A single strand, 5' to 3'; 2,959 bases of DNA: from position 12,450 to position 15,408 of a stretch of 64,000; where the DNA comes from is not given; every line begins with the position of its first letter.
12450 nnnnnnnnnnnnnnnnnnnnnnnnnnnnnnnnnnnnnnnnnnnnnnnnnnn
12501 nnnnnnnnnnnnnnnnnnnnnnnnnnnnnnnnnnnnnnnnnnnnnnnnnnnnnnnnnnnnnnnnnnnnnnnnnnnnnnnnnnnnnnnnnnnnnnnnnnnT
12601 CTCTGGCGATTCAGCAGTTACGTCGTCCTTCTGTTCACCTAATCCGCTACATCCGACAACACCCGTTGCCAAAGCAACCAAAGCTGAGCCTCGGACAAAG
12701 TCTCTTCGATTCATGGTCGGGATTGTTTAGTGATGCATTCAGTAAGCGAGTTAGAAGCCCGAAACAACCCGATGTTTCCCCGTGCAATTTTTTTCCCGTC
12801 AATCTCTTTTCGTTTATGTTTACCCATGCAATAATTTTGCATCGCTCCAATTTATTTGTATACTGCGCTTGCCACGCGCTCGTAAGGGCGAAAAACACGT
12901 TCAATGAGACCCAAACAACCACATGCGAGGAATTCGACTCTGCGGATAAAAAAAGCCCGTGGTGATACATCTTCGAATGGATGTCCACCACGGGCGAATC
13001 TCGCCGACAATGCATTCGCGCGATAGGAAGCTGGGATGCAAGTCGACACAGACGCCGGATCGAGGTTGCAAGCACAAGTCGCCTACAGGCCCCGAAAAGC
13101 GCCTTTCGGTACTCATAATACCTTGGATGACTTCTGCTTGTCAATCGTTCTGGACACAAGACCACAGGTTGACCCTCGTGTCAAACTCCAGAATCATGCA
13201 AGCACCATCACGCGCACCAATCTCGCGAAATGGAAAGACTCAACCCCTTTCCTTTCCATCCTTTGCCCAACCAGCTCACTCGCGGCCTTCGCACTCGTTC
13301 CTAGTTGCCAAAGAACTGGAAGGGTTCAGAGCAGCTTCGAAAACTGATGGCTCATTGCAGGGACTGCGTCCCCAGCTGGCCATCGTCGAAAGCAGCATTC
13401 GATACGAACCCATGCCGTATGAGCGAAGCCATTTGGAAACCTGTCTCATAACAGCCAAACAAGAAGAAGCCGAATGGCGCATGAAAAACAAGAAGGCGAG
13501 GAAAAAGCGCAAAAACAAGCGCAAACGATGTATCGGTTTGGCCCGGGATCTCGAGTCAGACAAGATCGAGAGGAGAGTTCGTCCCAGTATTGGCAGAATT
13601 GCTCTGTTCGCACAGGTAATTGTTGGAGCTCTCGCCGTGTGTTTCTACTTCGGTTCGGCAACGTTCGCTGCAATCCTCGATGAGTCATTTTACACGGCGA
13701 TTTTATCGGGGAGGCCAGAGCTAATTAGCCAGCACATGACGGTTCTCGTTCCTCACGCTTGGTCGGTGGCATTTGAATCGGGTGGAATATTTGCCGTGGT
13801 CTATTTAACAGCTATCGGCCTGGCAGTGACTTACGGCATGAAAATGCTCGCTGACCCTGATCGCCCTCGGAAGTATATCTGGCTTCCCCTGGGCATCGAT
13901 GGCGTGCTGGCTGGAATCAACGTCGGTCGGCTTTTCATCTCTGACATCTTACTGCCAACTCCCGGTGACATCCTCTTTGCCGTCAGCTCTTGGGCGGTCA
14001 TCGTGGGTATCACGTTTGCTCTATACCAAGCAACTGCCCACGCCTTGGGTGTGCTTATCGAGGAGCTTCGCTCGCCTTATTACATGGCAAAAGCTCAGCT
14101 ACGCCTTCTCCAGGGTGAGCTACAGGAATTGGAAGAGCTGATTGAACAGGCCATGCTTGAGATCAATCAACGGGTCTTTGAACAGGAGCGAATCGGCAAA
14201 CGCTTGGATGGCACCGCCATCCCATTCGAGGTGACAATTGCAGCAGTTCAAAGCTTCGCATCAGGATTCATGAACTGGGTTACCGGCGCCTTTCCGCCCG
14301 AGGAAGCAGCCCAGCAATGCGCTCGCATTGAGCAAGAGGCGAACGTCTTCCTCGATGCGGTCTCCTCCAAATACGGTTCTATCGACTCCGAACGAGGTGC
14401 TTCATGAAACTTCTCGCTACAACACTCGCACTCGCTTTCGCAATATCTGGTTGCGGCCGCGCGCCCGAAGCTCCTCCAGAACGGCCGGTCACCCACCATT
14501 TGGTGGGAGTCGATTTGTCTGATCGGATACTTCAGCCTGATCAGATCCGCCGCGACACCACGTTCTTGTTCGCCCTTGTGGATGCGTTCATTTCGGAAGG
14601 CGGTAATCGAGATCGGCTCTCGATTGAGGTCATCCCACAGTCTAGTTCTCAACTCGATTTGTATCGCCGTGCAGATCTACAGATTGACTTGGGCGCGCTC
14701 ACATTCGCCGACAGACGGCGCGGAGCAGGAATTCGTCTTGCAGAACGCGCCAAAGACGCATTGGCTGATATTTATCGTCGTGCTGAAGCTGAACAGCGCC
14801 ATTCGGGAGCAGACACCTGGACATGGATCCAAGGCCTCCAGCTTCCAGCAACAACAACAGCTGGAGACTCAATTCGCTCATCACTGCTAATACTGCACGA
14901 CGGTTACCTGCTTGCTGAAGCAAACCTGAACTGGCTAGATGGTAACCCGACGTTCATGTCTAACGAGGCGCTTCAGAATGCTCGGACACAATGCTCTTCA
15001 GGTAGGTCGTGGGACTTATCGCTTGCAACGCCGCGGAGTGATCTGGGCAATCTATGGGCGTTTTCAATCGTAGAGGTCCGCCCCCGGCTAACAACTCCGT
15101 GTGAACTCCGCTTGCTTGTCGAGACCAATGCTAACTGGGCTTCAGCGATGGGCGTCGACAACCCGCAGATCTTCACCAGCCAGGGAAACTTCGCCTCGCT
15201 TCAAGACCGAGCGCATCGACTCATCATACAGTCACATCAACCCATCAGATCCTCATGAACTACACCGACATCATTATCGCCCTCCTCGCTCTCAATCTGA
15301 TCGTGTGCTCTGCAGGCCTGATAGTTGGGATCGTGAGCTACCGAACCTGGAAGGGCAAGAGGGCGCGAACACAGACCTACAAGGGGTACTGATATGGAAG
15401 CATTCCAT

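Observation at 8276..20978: Integrative mobilizable element: integrase, cargo, T4CP, MobC, relaxase, RadC and P-loop ATPase, with no mating-pore genes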

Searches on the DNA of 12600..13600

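Call 65: search_rna_families(source=window, start=12600, end=13600, threshold=evalue, max_evalue=1)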
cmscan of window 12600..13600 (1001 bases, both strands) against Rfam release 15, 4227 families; matches with E-value up to 1: 0.
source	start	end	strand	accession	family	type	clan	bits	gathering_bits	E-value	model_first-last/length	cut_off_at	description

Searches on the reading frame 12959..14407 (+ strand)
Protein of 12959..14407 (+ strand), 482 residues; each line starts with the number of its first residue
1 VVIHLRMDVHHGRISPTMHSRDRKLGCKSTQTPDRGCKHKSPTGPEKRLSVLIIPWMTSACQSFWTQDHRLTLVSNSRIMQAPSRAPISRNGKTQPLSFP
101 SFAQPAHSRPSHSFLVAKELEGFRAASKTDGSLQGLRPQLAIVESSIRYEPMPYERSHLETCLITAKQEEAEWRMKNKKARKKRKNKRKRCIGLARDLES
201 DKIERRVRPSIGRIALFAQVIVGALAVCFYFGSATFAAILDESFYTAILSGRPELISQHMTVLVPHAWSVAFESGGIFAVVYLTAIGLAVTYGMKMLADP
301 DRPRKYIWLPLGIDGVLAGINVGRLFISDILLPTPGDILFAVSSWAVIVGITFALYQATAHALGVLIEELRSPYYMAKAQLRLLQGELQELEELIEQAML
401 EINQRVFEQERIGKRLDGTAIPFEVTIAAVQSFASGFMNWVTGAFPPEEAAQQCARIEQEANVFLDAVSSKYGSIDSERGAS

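Call 7: search_protein_families(library=pfam, proteins=[window:12959-14407:+], max_evalue=0.01)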
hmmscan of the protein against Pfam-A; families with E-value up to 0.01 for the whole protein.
window:12959-14407:+ (482 aa): 0 families

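Call 14: search_protein_families(library=ncbifam, proteins=[window:12959-14407:+], max_evalue=0.01)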
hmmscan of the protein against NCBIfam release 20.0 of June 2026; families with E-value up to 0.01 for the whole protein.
window:12959-14407:+ (482 aa): 0 families

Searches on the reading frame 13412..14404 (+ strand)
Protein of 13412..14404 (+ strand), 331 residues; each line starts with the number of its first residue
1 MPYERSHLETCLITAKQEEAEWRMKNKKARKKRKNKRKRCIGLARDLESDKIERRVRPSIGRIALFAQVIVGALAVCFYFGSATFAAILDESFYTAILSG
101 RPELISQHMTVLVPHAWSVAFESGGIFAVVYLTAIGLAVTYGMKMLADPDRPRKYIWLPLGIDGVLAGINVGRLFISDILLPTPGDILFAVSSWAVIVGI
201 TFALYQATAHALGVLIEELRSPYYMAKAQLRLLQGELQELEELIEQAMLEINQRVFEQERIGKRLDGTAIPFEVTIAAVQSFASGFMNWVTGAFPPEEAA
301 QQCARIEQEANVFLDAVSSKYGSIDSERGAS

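Call 64: search_protein_families(library=pfam, proteins=[window:13412-14404:+], max_evalue=1)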
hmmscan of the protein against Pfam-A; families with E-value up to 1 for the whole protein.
seq(331 aa): 0 families

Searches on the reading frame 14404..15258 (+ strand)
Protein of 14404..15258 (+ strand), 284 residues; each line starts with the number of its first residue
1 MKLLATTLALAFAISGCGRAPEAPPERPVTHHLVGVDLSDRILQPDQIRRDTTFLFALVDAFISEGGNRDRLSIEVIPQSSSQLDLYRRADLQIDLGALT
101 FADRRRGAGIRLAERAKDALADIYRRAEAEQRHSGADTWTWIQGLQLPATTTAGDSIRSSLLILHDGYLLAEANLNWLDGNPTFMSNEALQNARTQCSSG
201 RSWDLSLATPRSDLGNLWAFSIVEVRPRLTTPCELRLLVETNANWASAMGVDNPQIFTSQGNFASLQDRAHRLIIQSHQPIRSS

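Call 7: search_protein_families(library=pfam, proteins=[window:14404-15258:+], max_evalue=0.01)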
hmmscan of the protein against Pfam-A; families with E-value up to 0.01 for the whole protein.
window:14404-15258:+ (284 aa): 0 families

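Call 14: search_protein_families(library=ncbifam, proteins=[window:14404-15258:+], max_evalue=0.01)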
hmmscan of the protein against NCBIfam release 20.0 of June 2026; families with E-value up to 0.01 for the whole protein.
window:14404-15258:+ (284 aa): 0 families

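Call 58: search_protein_families(library=padloc, proteins=[window:14404-15258:+], max_evalue=0.001)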
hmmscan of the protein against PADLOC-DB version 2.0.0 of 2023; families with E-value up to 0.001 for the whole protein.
window:14404-15258:+ (284 aa): 0 families
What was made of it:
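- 14404..15258 (+): Lipoprotein (284 aa, lipobox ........) in the T4CP operon. It has no detectable homologue. No family hit (calls 7, 14, 58).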

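Call 71: find_homologous_proteins(query=window:14404-15258:+, max_evalue=0.01)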
Query window:14404-15258:+ (284 aa): 1 proteins with E <= 0.01 among 2676 candidates.
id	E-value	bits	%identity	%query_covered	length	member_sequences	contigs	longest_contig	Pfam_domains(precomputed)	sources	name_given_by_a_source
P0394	1.2e-184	630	100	100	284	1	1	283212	-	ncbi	-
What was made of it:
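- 14404..15258 (+): Only itself was found among 5.8 billion proteins (call 71).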

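Call 94: predict_structure(protein=window:14404-15258:+)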
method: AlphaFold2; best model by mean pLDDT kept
length: 284 residues; sequences in the alignment: 1
mean_pLDDT: 34.6   pTM: 0.23
mean pLDDT of the five models: 34.6, 33.9, 33.0, 32.1, 28.2
residues with pLDDT >= 90: 0; 70-90: 0; 50-70: 9; < 50: 275
segments of 3 or more residues with pLDDT < 50: 1-45, 47-84, 89-128, 136-194, 196-284
pLDDT, mean of each block of 10 residues (from residue 1): 28 28 29 33 46 48 42 41 48 28 27 39 47 47 35 31 25 25 33 47 29 25 29 47 43 29 24 25 25
secondary structure, 60 per line:
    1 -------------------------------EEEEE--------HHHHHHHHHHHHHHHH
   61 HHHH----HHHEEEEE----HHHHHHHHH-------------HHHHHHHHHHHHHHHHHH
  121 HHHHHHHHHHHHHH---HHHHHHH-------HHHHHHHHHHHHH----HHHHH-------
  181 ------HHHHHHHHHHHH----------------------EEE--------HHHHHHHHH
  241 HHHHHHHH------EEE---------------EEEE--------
elements in order: E32-36 H45-64 E72-76 H81-89 H103-134 H138-144 H152-164 H169-173 H187-198 E221-223 H232-248 E255-257 E273-276
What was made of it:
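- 14404..15258 (+): The AF2 model is unusable, pLDDT 35 (call 94).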
